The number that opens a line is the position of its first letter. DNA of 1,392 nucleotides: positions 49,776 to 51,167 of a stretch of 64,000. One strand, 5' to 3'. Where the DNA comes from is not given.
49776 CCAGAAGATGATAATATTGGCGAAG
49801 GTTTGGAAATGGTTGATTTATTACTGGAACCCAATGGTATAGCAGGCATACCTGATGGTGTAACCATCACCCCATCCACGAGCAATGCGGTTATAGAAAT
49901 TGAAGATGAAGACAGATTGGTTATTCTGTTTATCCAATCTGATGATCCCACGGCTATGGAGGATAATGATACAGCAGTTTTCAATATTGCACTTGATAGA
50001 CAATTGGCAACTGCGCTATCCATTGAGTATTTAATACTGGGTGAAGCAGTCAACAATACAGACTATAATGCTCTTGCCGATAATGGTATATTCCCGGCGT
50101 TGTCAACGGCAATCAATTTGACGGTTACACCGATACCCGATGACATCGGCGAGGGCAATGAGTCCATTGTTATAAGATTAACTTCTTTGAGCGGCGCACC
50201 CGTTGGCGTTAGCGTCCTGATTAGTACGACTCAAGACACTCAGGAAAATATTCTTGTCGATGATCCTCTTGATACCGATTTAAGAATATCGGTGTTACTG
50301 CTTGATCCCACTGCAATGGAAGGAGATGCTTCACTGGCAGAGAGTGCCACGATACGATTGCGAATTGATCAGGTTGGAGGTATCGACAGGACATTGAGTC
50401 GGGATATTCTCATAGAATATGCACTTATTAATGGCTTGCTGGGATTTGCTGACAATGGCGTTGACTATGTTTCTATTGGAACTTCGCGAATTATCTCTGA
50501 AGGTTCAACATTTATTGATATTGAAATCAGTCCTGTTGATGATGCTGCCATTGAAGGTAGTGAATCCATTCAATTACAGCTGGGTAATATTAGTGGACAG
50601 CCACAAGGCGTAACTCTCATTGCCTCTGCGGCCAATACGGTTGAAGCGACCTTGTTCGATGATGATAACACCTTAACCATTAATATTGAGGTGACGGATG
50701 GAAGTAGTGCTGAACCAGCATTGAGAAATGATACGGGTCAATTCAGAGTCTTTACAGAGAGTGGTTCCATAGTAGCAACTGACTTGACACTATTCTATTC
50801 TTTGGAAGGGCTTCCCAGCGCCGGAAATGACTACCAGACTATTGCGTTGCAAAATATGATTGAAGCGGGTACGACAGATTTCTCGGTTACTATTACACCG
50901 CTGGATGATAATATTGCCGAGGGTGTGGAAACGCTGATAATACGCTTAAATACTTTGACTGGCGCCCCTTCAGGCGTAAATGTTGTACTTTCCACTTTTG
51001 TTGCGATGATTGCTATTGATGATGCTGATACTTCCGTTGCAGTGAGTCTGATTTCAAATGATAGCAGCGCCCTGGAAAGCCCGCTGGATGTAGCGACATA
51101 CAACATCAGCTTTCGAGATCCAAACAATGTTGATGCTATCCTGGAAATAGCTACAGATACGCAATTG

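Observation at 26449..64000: Open-ended giant gene (>37.5 kb, >12,500 codons) encoding a secreted protein with ~90 Calx-beta domains, invisible in the ORF track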

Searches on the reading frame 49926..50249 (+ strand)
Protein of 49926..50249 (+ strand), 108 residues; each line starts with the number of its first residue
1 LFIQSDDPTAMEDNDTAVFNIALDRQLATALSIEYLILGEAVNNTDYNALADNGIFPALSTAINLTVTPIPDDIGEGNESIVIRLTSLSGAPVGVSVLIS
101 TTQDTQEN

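Call 74: search_solved_structures(query=A2, max_evalue=0.01, show_alignments=1)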
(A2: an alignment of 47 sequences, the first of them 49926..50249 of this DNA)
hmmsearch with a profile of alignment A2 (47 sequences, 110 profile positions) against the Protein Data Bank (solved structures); distinct sequences matched with E-value up to 0.01: 11.
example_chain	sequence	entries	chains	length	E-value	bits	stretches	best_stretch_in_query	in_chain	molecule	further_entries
3us9_A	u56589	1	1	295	2.7e-12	49.7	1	20-92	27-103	Sodium/calcium exchanger 1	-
8sgi_A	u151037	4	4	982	4.5e-12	49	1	20-92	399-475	Sodium/calcium exchanger 1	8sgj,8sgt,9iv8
3rb7_A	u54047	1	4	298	3.7e-11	46.1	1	17-87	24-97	Na/Ca exchange protein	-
3rb5_A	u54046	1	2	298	3.9e-11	46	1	17-87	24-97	Na/Ca exchange protein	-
2fws_A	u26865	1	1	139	1.2e-10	44.4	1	19-93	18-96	Sodium/calcium exchanger 1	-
2dpk_A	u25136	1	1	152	1.6e-10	44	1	19-92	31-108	Sodium/calcium exchanger 1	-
8jp0_A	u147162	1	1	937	4.3e-10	42.6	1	20-92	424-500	Sodium/calcium exchanger 1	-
3gin_A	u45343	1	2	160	4.7e-09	39.3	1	19-92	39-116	Sodium/calcium exchanger 1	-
3ead_A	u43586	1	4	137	7e-08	35.5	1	17-88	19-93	Na/Ca exchange protein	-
3e9t_A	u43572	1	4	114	1.2e-07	34.8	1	12-88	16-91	Na/Ca exchange protein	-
9xg1_A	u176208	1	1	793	0.0002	24.4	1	3-75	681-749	Protein-asparaginase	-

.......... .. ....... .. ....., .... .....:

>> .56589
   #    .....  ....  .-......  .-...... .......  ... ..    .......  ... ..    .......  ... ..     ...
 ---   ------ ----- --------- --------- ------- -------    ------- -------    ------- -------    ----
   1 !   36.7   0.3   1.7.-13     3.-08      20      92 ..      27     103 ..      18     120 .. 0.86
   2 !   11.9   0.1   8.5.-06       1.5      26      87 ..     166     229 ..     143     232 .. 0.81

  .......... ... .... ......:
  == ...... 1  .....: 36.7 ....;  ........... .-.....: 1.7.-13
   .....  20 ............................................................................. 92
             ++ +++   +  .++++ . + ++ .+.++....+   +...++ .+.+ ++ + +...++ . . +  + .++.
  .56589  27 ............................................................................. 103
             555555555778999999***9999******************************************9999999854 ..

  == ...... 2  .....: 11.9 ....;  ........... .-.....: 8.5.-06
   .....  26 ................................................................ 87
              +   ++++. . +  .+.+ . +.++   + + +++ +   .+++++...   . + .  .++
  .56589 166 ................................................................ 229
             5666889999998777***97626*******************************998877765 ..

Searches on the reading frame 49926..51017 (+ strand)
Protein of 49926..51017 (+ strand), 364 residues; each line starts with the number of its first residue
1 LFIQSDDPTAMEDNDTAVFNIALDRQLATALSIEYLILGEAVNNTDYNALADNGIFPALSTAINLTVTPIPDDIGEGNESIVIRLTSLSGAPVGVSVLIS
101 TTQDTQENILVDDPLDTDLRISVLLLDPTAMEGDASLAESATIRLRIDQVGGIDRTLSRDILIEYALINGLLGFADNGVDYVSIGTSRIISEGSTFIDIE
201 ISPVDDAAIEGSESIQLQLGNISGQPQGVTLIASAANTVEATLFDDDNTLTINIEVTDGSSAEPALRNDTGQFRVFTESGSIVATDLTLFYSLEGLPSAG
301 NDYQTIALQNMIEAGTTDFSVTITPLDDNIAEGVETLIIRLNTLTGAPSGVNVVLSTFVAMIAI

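Call 72: search_solved_structures(query=window:49926-51017:+, max_evalue=0.001)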
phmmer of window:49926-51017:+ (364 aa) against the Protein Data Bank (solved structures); distinct sequences matched with E-value up to 0.001: 0.
